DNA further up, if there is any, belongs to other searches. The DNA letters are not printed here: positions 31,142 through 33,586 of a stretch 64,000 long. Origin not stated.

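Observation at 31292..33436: PgeF/YfiH (DUF152) fused in-frame to MurD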

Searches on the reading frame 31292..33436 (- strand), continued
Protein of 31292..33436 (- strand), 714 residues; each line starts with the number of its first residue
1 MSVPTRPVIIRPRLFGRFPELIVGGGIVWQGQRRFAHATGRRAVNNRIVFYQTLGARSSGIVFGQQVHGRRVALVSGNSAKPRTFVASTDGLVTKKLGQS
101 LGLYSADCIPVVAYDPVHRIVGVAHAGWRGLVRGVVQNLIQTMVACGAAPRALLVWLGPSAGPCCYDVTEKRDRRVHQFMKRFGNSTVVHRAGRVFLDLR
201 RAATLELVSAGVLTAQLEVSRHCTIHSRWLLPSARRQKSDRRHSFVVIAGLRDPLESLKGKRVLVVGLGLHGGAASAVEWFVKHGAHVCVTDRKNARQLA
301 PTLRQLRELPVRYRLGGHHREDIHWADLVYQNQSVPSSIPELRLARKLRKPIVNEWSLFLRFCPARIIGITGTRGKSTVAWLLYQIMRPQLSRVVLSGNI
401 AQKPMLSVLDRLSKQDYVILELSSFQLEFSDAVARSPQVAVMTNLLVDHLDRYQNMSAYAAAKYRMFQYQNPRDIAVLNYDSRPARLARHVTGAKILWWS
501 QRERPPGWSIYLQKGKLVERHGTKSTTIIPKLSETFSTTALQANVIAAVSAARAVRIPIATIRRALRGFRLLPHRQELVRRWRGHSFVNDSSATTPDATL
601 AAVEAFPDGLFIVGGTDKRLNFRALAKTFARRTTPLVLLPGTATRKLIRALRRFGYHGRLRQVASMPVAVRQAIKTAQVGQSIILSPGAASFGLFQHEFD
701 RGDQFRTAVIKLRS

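Call 16: find_encoding_contigs(protein=P0038, flank=10000, max_places=2)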
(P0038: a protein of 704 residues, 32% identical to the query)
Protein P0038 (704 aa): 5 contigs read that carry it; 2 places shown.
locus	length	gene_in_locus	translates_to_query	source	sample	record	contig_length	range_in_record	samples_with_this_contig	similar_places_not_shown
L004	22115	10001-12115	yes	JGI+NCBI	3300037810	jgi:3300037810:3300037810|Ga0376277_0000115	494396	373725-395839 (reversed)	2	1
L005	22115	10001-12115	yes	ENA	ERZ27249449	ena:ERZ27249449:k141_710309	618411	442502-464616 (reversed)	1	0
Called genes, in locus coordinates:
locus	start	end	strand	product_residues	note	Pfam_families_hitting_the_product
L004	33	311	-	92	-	PF01016:Ribosomal_L27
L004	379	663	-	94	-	PF00556:LHC (faint)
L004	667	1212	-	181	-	-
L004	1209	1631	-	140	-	PF05137:PilN (weak)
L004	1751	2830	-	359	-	PF11104:PilM_2, PF14450:FtsA, PF06723:MreB_Mbl (weak)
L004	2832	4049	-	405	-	PF28597:T2SSF_N (weak), PF00482:T2SSF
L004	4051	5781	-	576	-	PF05157:MshEN, PF00437:T2SSE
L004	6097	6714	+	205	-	-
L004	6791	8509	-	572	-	PF02366:PMT, PF13231:PMT_2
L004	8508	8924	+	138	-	-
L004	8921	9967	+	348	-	PF00953:Glycos_transf_4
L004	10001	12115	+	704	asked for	PF02578:Cu-oxidase_4, PF21799:MurD-like_N, PF08245:Mur_ligase_M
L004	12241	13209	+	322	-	PF01098:FTSW_RODA_SPOVE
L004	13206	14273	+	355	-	PF03033:Glyco_transf_28, PF04101:Glyco_tran_28_C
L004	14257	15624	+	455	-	PF01225:Mur_ligase, PF08245:Mur_ligase_M, PF02875:Mur_ligase_C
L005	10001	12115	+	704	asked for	PF02578:Cu-oxidase_4, PF21799:MurD-like_N, PF08245:Mur_ligase_M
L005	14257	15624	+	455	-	PF01225:Mur_ligase, PF08245:Mur_ligase_M, PF02875:Mur_ligase_C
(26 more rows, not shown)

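Call 17: find_encoding_contigs(protein=P0033, flank=10000, max_places=2)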
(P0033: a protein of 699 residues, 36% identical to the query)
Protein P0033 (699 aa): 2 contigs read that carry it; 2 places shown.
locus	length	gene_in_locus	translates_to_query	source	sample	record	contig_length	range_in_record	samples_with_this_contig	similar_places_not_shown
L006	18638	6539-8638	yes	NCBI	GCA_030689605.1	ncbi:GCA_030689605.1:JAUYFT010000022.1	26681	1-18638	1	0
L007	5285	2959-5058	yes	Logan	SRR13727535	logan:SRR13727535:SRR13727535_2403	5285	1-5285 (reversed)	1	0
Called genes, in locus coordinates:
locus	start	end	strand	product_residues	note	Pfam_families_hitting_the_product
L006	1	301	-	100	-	PF11104:PilM_2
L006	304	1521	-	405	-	PF28597:T2SSF_N (weak), PF00482:T2SSF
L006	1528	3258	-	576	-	PF05157:MshEN, PF00437:T2SSE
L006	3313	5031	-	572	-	PF13231:PMT_2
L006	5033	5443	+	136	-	-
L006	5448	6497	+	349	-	PF10555:MraY_sig1 (faint), PF00953:Glycos_transf_4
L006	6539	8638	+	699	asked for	PF02578:Cu-oxidase_4, PF21799:MurD-like_N, PF08245:Mur_ligase_M, PF02875:Mur_ligase_C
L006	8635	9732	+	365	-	PF01098:FTSW_RODA_SPOVE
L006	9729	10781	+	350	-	PF03033:Glyco_transf_28, PF04101:Glyco_tran_28_C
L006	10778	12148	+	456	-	PF01225:Mur_ligase, PF08245:Mur_ligase_M, PF02875:Mur_ligase_C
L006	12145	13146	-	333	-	-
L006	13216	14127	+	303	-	PF01565:FAD_binding_4, PF02873:MurB_C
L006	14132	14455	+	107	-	PF02482:Ribosomal_S30AE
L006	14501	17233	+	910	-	PF07517:SecA_DEAD, PF01043:SecA_PP_bind, PF21090:P-loop_SecA, PF07516:SecA_SW, PF02810:SEC-C (weak)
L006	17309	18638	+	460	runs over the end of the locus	PF01839:FG-GAP (faint), PF13517:FG-GAP_3, PF03734:YkuD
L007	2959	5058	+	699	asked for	PF02578:Cu-oxidase_4, PF21799:MurD-like_N, PF08245:Mur_ligase_M, PF02875:Mur_ligase_C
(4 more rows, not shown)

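Call 18: find_encoding_contigs(protein=P0039, flank=10000, max_places=2)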
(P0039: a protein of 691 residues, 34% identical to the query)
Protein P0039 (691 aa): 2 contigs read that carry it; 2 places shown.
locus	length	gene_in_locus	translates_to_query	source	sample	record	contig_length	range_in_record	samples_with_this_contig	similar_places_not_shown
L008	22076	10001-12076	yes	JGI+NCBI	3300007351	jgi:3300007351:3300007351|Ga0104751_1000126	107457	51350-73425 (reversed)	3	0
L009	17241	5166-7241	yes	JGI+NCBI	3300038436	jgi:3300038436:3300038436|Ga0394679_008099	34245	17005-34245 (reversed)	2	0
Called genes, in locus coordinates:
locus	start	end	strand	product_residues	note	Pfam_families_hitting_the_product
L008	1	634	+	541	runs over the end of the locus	PF06418:CTP_synth_N, PF00117:GATase, PF07722:Peptidase_C26 (weak)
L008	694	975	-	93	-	PF01016:Ribosomal_L27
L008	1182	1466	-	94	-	-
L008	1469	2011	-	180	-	-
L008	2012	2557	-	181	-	-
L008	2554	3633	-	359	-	PF11104:PilM_2, PF06723:MreB_Mbl (faint), PF14450:FtsA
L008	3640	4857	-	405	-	PF28597:T2SSF_N, PF00482:T2SSF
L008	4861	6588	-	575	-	PF05157:MshEN, PF00437:T2SSE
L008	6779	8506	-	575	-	PF02366:PMT, PF13231:PMT_2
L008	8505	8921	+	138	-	-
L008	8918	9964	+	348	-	PF10555:MraY_sig1 (faint), PF00953:Glycos_transf_4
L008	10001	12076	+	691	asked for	PF02578:Cu-oxidase_4, PF08245:Mur_ligase_M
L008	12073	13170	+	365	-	PF01098:FTSW_RODA_SPOVE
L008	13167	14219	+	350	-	PF03033:Glyco_transf_28, PF04101:Glyco_tran_28_C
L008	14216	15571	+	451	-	PF01225:Mur_ligase, PF08245:Mur_ligase_M, PF02875:Mur_ligase_C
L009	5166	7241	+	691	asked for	PF02578:Cu-oxidase_4, PF08245:Mur_ligase_M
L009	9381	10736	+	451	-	PF01225:Mur_ligase, PF08245:Mur_ligase_M, PF02875:Mur_ligase_C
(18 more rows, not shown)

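Call 34: find_homologous_proteins(query=L001:11565-12941:+, max_evalue=1e-20)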
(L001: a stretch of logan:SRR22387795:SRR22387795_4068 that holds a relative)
Query L001:11565-12941:+ (459 aa): 7737 proteins with E <= 1e-20 among 8000 candidates; the best 120 are listed.
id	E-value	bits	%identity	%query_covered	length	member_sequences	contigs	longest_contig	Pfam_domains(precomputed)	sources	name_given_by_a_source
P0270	0.0e+0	1048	100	100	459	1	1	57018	PF02875.27,PF08245.19,PF01225.31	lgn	-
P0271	2.4e-204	697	67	99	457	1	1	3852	PF02875.27,PF08245.19,PF01225.31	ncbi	-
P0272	2.8e-172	592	59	97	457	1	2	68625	PF02875.27,PF08245.19,PF01225.31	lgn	-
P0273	7.5e-163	561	57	97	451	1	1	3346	PF02875.27,PF08245.19,PF01225.31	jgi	jgi:UDP-N-acetylmuramate--alanine ligase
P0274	2.4e-157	542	54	100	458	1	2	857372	PF02875.27,PF08245.19,PF01225.31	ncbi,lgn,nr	ncbi:MAG: UDP-N-acetylmuramate--L-alanine ligase [Candidatus Kerfeldbacteria bacterium]|nr:UDP-N-ace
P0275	4.4e-157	542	54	99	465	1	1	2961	PF02875.27,PF08245.19,PF01225.31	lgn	-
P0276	2.3e-155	536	56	97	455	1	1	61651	PF02875.27,PF08245.19,PF01225.31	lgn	-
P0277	1.5e-151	523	54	98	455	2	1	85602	PF02875.27,PF08245.19,PF01225.31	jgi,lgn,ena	-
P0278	9.4e-144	498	52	100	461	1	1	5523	PF02875.27,PF08245.19,PF01225.31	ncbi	-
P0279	3.7e-142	492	50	100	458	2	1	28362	PF02875.27,PF08245.19,PF01225.31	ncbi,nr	ncbi:MAG: UDP-N-acetylmuramate--L-alanine ligase [Candidatus Kerfeldbacteria bacterium]|nr:UDP-N-ace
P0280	3.9e-142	492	51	100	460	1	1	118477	PF02875.27,PF08245.19,PF01225.31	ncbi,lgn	-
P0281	5.7e-142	492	52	100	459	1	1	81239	PF02875.27,PF08245.19,PF01225.31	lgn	-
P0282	4.4e-140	486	50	99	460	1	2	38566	PF02875.27,PF08245.19,PF01225.31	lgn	-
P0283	1.8e-137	477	51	99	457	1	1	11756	PF02875.27,PF08245.19,PF01225.31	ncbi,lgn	-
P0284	2.7e-137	476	52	99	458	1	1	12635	PF02875.27,PF08245.19,PF01225.31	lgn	-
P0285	1.4e-136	474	50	100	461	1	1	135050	PF02875.27,PF08245.19,PF01225.31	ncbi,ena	-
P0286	1.8e-135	470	50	99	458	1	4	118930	PF02875.27,PF08245.19,PF01225.31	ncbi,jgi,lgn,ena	-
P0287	6.4e-135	469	49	100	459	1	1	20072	PF02875.27,PF08245.19,PF01225.31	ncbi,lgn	-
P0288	6.7e-135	468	50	99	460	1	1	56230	PF02875.27,PF08245.19,PF01225.31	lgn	-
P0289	6.7e-135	468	49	99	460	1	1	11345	PF02875.27,PF08245.19,PF01225.31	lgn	-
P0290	1.5e-134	467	49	98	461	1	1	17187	PF02875.27,PF08245.19,PF01225.31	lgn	-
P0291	1.8e-133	464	50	98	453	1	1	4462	PF02875.27,PF08245.19,PF01225.31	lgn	-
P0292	2.1e-133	464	49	100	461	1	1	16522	PF02875.27,PF08245.19,PF01225.31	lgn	-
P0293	7.5e-133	462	49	99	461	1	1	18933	PF02875.27,PF08245.19,PF01225.31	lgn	-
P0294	1.7e-132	461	47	99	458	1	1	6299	PF02875.27,PF08245.19,PF01225.31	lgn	-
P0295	3.5e-132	460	47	99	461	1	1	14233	PF02875.27,PF08245.19,PF01225.31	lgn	-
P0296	6.1e-132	459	50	98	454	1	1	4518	PF02875.27,PF08245.19,PF01225.31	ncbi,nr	ncbi:MAG: UDP-N-acetylmuramate--L-alanine ligase [Candidatus Kerfeldbacteria bacterium]|nr:UDP-N-ace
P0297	7.8e-132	458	48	99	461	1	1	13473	PF02875.27,PF08245.19,PF01225.31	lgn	-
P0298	1.3e-130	454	48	99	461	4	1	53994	PF02875.27,PF08245.19,PF01225.31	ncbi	-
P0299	2.6e-130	453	49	100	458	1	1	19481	PF02875.27,PF08245.19,PF01225.31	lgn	-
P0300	5.2e-130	452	49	98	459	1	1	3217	PF02875.27,PF08245.19,PF01225.31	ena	-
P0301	5.6e-130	452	46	99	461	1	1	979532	PF02875.27,PF08245.19,PF01225.31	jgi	-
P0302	2.4e-129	450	48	99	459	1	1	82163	PF02875.27,PF08245.19,PF01225.31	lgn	-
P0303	1.2e-128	448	49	99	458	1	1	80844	PF02875.27,PF08245.19,PF01225.31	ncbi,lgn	-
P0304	2.5e-128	447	46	97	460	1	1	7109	PF02875.27,PF08245.19,PF01225.31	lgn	-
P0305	1.3e-127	444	47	98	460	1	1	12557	PF02875.27,PF08245.19,PF01225.31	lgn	-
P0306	5.3e-127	442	47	99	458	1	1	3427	PF02875.27,PF08245.19,PF01225.31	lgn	-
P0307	1.0e-126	441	47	98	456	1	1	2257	PF02875.27,PF08245.19,PF01225.31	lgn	-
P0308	2.6e-126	440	46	98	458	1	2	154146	PF02875.27,PF08245.19,PF01225.31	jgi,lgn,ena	-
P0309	1.2e-125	438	50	99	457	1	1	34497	PF02875.27,PF08245.19,PF01225.31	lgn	-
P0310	1.4e-125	438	46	97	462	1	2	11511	PF02875.27,PF08245.19,PF01225.31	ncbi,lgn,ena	-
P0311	3.0e-125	437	47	100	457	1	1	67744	PF02875.27,PF08245.19,PF01225.31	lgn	-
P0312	5.5e-125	436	46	99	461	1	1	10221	PF02875.27,PF08245.19,PF01225.31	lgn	-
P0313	5.6e-125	436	46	98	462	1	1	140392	PF02875.27,PF08245.19,PF01225.31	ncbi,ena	-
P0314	6.5e-125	436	47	98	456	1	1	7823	PF02875.27,PF08245.19,PF01225.31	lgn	-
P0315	3.9e-122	426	47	99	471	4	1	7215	PF02875.27,PF08245.19,PF01225.31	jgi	jgi:UDP-N-acetylmuramate--alanine ligase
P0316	5.5e-122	426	48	99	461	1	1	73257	PF02875.27,PF08245.19,PF01225.31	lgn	-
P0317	1.9e-121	424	45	100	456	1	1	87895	PF02875.27,PF08245.19,PF01225.31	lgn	-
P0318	6.3e-121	422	45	100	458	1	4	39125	PF02875.27,PF08245.19,PF01225.31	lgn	-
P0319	1.8e-120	421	47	96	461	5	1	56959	PF02875.27,PF08245.19,PF01225.31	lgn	-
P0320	5.3e-120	419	45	100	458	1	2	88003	PF02875.27,PF08245.19,PF01225.31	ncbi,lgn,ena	-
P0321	3.8e-119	417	45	100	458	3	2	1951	PF02875.27,PF08245.19,PF01225.31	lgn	-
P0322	1.2e-118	415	46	98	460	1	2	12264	PF02875.27,PF08245.19,PF01225.31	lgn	-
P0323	1.6e-117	411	46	100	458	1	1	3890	PF02875.27,PF08245.19,PF01225.31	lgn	-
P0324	6.2e-116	406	44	100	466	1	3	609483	PF02875.27,PF08245.19,PF01225.31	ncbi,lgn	-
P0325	5.0e-115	403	44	98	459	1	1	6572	PF02875.27,PF08245.19,PF01225.31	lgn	-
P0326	6.5e-114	399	45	98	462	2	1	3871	PF02875.27,PF08245.19,PF01225.31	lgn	-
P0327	6.7e-114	399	45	99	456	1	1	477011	PF02875.27,PF08245.19,PF01225.31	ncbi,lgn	-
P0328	1.9e-111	391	45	98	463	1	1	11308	PF02875.27,PF08245.19,PF01225.31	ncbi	-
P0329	1.0e-106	376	43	95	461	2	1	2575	PF02875.27,PF08245.19,PF01225.31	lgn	-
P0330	1.6e-106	375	41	98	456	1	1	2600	PF02875.27,PF08245.19,PF01225.31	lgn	-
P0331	2.9e-105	371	42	99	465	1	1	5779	PF02875.27,PF08245.19,PF01225.31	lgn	-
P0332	7.9e-105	369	43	95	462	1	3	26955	PF02875.27,PF08245.19,PF01225.31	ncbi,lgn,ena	ncbi:MAG: UDP-N-acetylmuramate--L-alanine ligase [Patescibacteria group bacterium]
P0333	1.9e-104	368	42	98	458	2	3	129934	PF02875.27,PF08245.19,PF01225.31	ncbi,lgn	-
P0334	5.5e-104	367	42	97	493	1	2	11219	PF02875.27,PF08245.19,PF01225.31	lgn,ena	-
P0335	9.9e-104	366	43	98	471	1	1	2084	PF02875.27,PF08245.19,PF01225.31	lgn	-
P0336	2.3e-103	364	45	97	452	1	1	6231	PF02875.27,PF08245.19,PF01225.31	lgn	-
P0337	1.8e-102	362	40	99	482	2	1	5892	PF02875.27,PF08245.19,PF01225.31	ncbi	ncbi:MAG: UDP-N-acetylmuramate--L-alanine ligase [Patescibacteria group bacterium]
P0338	3.4e-102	361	41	98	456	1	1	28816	PF02875.27,PF08245.19,PF01225.31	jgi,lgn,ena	-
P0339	4.8e-102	360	41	98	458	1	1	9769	PF02875.27,PF08245.19,PF01225.31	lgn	-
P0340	1.1e-101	359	43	100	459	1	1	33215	PF02875.27,PF08245.19,PF01225.31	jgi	jgi:UDP-N-acetylmuramate--alanine ligase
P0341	1.8e-101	358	42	98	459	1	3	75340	PF02875.27,PF08245.19,PF01225.31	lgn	-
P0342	2.3e-101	358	44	98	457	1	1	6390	PF02875.27,PF08245.19,PF01225.31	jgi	jgi:UDP-N-acetylmuramate--alanine ligase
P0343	2.6e-101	358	42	98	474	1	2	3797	PF02875.27,PF08245.19,PF01225.31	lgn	-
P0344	3.3e-101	357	43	98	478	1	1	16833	PF02875.27,PF08245.19,PF01225.31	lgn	-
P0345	3.5e-101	357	42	98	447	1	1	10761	PF02875.27,PF08245.19,PF01225.31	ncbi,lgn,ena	-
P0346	5.2e-101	357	43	98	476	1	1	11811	PF02875.27,PF08245.19,PF01225.31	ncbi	-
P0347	6.4e-101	356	44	98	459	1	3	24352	PF02875.27,PF08245.19,PF01225.31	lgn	-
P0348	9.3e-101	356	41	98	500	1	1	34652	PF02875.27,PF08245.19,PF01225.31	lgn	-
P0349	9.5e-101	356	41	98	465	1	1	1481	PF02875.27,PF08245.19,PF01225.31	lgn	-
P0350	1.2e-100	356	42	100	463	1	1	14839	PF02875.27,PF08245.19,PF01225.31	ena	-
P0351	1.9e-100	355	41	98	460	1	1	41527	PF02875.27,PF08245.19,PF01225.31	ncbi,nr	ncbi:MAG: UDP-N-acetylmuramate--L-alanine ligase [Patescibacteria group bacterium]|nr:UDP-N-acetylmu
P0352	2.5e-100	354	38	98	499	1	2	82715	PF02875.27,PF08245.19,PF01225.31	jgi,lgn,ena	-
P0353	2.7e-100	354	40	95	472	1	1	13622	PF02875.27,PF08245.19,PF01225.31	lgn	-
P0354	3.2e-100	354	43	97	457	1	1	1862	PF02875.27,PF08245.19,PF01225.31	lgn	-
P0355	4.3e-100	354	42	97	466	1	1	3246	PF02875.27,PF08245.19,PF01225.31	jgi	jgi:UDP-N-acetylmuramate--alanine ligase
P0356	5.3e-100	353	43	97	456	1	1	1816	PF02875.27,PF08245.19,PF01225.31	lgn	-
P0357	5.6e-100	353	43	97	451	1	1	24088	PF02875.27,PF08245.19,PF01225.31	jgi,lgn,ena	-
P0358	6.3e-100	353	40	100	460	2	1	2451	PF02875.27,PF08245.19,PF01225.31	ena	-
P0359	8.1e-100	353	43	98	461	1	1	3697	PF02875.27,PF08245.19,PF01225.31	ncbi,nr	ncbi:UDP-N-acetylmuramate--L-alanine ligase [Candidatus Uhrbacteria bacterium]|nr:UDP-N-acetylmurama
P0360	1.1e-99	352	42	97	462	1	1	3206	PF02875.27,PF08245.19,PF01225.31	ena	-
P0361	1.2e-99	352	41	97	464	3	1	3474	PF02875.27,PF08245.19,PF01225.31,PF21799.3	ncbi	-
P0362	1.3e-99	352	42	99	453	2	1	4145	PF02875.27,PF08245.19,PF01225.31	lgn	-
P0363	1.9e-99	352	42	98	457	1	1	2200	PF02875.27,PF08245.19,PF01225.31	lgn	-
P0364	2.4e-99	351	41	93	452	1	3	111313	PF02875.27,PF08245.19,PF01225.31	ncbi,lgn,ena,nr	ncbi:MAG: UDP-N-acetylmuramate--alanine ligase [Parcubacteria group bacterium Athens1014_10]|nr:MAG:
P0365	2.8e-99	351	41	95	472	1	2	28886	PF02875.27,PF08245.19,PF01225.31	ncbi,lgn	-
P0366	3.7e-99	351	43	97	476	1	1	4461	PF02875.27,PF08245.19,PF01225.31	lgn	-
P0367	3.9e-99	351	41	98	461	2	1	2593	PF02875.27,PF08245.19,PF01225.31,PF21799.3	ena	-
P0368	5.4e-99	350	39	99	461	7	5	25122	PF02875.27,PF08245.19,PF01225.31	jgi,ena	-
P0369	6.7e-99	350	42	98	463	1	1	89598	PF02875.27,PF08245.19,PF01225.31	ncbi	ncbi:MAG: UDP-N-acetylmuramate--L-alanine ligase [Patescibacteria group bacterium]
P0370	8.9e-99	349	42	98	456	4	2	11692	PF02875.27,PF08245.19,PF01225.31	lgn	-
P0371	1.3e-98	349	39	98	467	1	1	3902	PF02875.27,PF08245.19,PF01225.31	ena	-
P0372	1.4e-98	349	42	98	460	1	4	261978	PF02875.27,PF08245.19,PF01225.31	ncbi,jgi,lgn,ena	-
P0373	1.7e-98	348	41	99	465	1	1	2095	PF02875.27,PF08245.19,PF01225.31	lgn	-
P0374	2.4e-98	348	41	97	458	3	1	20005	PF02875.27,PF08245.19,PF01225.31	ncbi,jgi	ncbi:MAG: UDP-N-acetylmuramate--L-alanine ligase [Patescibacteria group bacterium]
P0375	3.3e-98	348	39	98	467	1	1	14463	PF02875.27,PF08245.19,PF01225.31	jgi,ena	-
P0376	4.0e-98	347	42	98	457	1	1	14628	PF02875.27,PF08245.19,PF01225.31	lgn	-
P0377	4.8e-98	347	41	97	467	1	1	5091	PF02875.27,PF08245.19,PF01225.31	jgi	-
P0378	5.4e-98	347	40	98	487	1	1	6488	PF02875.27,PF08245.19,PF01225.31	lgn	-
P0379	6.6e-98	347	42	97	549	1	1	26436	PF02875.27,PF08245.19,PF01225.31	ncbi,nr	ncbi:UDP-N-acetylmuramate--L-alanine ligase [Patescibacteria group bacterium AH-259-L07]|nr:UDP-N-ac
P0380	6.9e-98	346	44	97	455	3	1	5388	PF02875.27,PF08245.19,PF01225.31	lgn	-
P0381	8.4e-98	346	41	99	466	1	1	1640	PF02875.27,PF08245.19,PF01225.31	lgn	-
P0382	9.4e-98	346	41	98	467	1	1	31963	PF02875.27,PF08245.19,PF01225.31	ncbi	-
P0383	9.8e-98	346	42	95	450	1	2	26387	PF02875.27,PF08245.19,PF01225.31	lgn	-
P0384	1.0e-97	346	39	98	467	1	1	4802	PF02875.27,PF08245.19,PF01225.31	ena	-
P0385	1.1e-97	346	42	97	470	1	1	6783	PF02875.27,PF08245.19,PF01225.31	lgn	-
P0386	1.1e-97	346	40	98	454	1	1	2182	PF02875.27,PF08245.19,PF01225.31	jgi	jgi:UDP-N-acetylmuramate--alanine ligase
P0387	1.4e-97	345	39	98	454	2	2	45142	PF02875.27,PF08245.19,PF01225.31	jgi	jgi:UDP-N-acetylmuramate--alanine ligase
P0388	1.4e-97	345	39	99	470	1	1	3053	PF02875.27,PF08245.19,PF01225.31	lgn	-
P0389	1.6e-97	345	41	98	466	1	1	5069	PF02875.27,PF08245.19,PF01225.31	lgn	-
